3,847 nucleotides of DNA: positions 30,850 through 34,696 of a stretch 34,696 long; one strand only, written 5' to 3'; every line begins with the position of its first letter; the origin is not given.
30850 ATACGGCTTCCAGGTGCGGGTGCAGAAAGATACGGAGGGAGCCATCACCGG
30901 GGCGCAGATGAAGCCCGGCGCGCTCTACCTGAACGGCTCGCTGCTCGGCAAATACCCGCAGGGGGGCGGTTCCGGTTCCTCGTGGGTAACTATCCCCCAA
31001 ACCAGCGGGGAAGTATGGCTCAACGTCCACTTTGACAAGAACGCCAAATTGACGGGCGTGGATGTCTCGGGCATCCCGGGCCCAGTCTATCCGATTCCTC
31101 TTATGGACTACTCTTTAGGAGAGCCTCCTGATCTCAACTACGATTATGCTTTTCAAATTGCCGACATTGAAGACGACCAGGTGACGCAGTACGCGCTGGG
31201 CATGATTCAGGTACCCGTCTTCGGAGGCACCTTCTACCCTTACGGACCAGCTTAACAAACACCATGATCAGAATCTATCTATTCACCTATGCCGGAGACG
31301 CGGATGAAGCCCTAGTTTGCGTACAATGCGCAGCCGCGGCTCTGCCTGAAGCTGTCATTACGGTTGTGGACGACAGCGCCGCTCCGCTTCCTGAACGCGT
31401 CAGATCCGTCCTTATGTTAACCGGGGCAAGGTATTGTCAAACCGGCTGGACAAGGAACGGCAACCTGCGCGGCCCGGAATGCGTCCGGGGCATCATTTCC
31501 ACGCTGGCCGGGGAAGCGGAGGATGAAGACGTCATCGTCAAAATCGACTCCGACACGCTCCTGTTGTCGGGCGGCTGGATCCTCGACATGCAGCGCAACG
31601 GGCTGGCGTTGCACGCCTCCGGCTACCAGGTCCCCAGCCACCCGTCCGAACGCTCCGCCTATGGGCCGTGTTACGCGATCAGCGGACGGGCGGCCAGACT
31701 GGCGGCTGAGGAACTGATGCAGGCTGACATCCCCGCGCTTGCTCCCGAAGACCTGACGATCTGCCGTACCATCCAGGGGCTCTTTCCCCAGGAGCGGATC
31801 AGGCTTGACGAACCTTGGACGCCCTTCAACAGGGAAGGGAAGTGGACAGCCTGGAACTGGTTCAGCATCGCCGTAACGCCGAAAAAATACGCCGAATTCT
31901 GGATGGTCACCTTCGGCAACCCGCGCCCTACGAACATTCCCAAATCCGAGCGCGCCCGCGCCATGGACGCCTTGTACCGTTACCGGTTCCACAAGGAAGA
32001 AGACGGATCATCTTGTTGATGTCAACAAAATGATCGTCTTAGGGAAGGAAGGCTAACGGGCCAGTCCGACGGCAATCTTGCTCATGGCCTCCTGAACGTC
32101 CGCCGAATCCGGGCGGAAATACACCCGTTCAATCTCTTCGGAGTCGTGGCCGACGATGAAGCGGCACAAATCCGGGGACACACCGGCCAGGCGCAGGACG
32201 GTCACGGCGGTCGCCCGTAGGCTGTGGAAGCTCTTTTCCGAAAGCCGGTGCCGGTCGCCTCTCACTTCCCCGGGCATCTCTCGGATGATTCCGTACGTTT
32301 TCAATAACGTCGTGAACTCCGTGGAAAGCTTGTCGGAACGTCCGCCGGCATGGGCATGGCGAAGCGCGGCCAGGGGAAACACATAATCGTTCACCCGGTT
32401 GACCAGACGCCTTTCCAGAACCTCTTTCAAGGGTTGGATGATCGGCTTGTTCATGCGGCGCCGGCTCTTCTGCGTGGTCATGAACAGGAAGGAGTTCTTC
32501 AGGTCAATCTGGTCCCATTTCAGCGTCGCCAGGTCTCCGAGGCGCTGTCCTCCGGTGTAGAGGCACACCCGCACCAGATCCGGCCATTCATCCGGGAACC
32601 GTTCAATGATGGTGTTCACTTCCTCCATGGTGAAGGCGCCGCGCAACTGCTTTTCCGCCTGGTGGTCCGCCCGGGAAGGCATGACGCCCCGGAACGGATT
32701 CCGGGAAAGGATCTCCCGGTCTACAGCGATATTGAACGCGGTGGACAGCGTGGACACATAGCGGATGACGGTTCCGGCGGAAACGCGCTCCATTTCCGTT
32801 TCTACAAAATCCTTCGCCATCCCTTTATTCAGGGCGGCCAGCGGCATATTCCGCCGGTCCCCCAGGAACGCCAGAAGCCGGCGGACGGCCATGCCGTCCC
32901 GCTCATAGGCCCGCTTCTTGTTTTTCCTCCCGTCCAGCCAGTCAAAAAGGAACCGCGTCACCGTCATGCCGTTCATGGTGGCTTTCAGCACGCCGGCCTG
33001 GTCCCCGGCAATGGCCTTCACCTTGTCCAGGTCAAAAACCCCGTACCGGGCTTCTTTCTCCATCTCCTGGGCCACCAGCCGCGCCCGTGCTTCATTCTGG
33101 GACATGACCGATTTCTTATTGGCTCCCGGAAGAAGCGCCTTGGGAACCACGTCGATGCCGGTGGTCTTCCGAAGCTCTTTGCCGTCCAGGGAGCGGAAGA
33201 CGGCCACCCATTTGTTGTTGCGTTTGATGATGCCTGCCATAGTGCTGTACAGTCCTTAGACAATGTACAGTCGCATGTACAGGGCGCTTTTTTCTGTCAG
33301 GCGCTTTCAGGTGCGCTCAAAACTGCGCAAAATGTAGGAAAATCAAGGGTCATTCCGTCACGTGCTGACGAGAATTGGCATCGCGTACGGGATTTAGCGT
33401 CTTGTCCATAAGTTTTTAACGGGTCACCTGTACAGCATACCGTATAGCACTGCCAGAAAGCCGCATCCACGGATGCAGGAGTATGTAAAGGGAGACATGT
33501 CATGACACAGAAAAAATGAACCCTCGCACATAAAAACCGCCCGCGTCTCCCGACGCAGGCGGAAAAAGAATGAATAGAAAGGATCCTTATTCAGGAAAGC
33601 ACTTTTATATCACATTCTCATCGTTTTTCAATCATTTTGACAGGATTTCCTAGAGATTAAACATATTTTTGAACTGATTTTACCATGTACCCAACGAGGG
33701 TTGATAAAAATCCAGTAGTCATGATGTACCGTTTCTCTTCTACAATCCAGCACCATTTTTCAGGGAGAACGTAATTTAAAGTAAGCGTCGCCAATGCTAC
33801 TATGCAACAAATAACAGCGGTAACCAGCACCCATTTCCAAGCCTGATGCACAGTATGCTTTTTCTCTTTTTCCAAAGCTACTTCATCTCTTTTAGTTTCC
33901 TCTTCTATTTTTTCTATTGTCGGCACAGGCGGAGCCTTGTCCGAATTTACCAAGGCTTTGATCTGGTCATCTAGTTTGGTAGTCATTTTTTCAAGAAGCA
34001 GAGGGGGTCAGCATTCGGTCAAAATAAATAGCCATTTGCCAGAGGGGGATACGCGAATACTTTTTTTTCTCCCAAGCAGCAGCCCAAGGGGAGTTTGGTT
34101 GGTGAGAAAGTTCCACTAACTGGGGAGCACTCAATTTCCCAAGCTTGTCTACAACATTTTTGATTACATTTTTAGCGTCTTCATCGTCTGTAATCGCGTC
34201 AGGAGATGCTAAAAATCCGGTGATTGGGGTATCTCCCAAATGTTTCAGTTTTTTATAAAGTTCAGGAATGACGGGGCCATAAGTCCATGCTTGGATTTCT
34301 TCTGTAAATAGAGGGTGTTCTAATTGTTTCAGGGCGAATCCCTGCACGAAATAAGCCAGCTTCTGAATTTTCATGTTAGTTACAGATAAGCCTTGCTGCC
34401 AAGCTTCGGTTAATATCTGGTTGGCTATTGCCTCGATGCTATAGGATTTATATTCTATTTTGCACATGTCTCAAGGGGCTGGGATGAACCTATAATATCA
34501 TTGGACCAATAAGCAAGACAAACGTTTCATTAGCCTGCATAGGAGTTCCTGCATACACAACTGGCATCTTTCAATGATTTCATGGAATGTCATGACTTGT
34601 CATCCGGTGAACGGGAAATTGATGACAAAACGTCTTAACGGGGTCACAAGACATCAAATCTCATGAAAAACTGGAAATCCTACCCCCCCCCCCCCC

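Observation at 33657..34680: PanAT-like toxin-antitoxin pair (Panacea-domain protein plus coupled small TM protein) abutting the prophage integrase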

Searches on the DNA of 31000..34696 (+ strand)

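Call 10: search_dna_similar(query=window:31000-34696:+, collection=phages, mode=near)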
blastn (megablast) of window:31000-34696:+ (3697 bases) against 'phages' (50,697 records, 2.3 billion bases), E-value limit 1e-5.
Records with a match: 1; places in all: 2; records where one place covers at least 80% of the query: 0.
Best place of each record, by identity: 80-90% 1.
By first word of the organism name: Akkermansia 1.
By host as written in the record: Akkermansia muciniphila NBRC 114322 1.
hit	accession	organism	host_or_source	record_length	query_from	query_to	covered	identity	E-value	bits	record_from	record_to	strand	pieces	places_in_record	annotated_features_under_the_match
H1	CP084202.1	Akkermansia phage DTMo-2021a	Akkermansia muciniphila NBRC 114322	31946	1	1036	28%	82.3%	0e+0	881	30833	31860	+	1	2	record has no annotation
